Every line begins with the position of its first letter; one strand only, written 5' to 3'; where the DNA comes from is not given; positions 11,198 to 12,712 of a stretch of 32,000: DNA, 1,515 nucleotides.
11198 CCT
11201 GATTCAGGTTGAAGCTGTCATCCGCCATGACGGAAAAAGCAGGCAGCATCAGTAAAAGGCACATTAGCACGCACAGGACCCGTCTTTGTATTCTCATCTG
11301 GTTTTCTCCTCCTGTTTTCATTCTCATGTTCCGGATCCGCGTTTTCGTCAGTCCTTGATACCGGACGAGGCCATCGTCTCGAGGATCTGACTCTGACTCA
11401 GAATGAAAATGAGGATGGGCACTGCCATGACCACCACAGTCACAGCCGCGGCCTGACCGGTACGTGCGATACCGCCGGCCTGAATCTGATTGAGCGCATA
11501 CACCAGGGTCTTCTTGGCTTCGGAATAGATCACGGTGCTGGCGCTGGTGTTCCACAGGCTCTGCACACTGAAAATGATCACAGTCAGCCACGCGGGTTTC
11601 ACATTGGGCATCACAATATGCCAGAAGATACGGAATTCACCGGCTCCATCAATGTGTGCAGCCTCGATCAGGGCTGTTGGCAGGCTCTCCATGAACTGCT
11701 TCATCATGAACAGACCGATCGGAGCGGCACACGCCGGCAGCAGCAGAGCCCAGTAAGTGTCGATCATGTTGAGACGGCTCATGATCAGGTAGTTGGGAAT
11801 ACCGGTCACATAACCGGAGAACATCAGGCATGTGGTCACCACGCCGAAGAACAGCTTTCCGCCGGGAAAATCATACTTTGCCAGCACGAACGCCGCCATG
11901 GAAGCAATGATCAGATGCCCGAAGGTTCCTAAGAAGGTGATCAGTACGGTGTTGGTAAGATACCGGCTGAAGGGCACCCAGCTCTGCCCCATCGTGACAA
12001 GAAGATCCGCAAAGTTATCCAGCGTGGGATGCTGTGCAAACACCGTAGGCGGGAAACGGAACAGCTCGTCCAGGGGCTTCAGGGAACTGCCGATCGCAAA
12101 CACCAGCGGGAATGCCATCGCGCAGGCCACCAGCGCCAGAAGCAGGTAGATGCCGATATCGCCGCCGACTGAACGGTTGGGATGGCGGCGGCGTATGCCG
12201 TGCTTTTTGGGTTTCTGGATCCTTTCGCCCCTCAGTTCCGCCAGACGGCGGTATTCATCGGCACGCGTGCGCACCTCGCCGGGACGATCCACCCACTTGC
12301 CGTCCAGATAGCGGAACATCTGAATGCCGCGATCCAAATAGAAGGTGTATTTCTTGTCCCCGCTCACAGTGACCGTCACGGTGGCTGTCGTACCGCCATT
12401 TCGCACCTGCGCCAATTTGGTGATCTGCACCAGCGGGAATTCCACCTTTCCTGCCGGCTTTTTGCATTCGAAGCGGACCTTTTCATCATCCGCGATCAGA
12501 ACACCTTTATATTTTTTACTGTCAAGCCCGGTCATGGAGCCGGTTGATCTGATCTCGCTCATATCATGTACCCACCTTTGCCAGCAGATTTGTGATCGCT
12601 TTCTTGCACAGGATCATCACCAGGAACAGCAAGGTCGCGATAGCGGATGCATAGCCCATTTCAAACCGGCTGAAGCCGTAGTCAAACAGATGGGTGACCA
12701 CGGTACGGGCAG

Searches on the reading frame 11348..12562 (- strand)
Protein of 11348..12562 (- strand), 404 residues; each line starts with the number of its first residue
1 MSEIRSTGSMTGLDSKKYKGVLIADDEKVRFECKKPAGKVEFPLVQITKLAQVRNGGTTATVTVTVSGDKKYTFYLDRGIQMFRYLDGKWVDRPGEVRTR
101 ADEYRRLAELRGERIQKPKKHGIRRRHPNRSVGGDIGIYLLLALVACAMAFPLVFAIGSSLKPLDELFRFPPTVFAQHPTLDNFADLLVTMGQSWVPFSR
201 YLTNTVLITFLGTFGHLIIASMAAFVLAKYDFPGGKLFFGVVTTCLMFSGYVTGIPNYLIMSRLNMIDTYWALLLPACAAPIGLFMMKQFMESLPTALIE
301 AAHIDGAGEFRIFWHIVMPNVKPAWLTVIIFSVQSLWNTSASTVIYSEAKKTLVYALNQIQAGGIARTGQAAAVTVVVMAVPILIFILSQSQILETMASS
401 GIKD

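Call 5: search_protein_families(library=pfam, proteins=[window:11348-12562:-], max_evalue=0.01)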
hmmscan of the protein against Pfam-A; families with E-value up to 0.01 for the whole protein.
window:11348-12562:- (404 aa): 1 family
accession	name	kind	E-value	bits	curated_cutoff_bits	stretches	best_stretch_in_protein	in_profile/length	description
PF00528.27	BPD_transp_1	-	8.7e-15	55.4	26.4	1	220-390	5-174/184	Binding-protein-dependent transport system inner membrane component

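Call 8: search_protein_families(library=ncbifam, proteins=[window:11348-12562:-], max_evalue=0.01)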
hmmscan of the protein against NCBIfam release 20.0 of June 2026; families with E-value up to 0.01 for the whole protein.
window:11348-12562:- (404 aa): 16 families
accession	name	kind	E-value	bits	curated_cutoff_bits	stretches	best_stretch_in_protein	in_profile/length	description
NF008210.0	PRK10973.1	equivalog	4.1e-26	92.3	297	1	138-392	12-271/281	sn-glycerol-3-phosphate ABC transporter permease UgpE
NF040932.1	ABC_arch_GlcU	equivalog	1.1e-21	77.7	340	1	139-389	6-256/272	glucose ABC transporter permease GlcU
NF008231.0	PRK10998.1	equivalog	3.7e-11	43.1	261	1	143-404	21-296/296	maltose ABC transporter permease MalG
NF007047.0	PRK09500.1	equivalog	9.4e-09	35.2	326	1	204-391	62-250/257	spermidine/putrescine ABC transporter permease PotC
TIGR00969.1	3a0106s02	subfamily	1.8e-07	30.9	240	1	290-389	165-266/272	sulfate ABC transporter permease subunit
NF007852.0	PRK10561.1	equivalog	9.8e-07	28.9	335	1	289-386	179-281/295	sn-glycerol-3-phosphate ABC transporter permease UgpA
TIGR02139.1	permease_CysT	equivalog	2e-06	27.6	246.1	1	204-385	54-251/265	sulfate ABC transporter permease subunit CysT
NF040931.1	ABC_arch_GlcT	equivalog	9.8e-06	25.4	360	1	284-385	160-263/278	glucose ABC transporter permease GlcT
TIGR01581.1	Mo_ABC_porter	hypoth_equivalog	1.3e-05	24.8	210.3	1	206-345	27-181/225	ABC transporter permease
TIGR02140.1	permease_CysW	equivalog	1.7e-05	24.5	329.1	1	291-385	152-250/261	sulfate ABC transporter permease subunit CysW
NF008208.0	PRK10971.1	equivalog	9.7e-05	22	415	1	206-386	64-261/277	sulfate/thiosulfate ABC transporter permease CysT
NF011624.0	PRK15050.1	equivalog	0.00012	21.3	247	1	176-282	54-155/297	2-aminoethylphosphonate ABC transporter permease subunit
TIGR01097.1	PhnE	equivalog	0.0013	18.3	216.7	1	139-344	11-201/252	phosphonate ABC transporter, permease protein PhnE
NF006939.0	PRK09421.1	equivalog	0.0023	17.4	262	0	209-397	19-223/230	molybdate ABC transporter permease subunit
NF008049.0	PRK10782.1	subfamily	0.0036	17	212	0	275-344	96-165/217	methionine ABC transporter permease MetI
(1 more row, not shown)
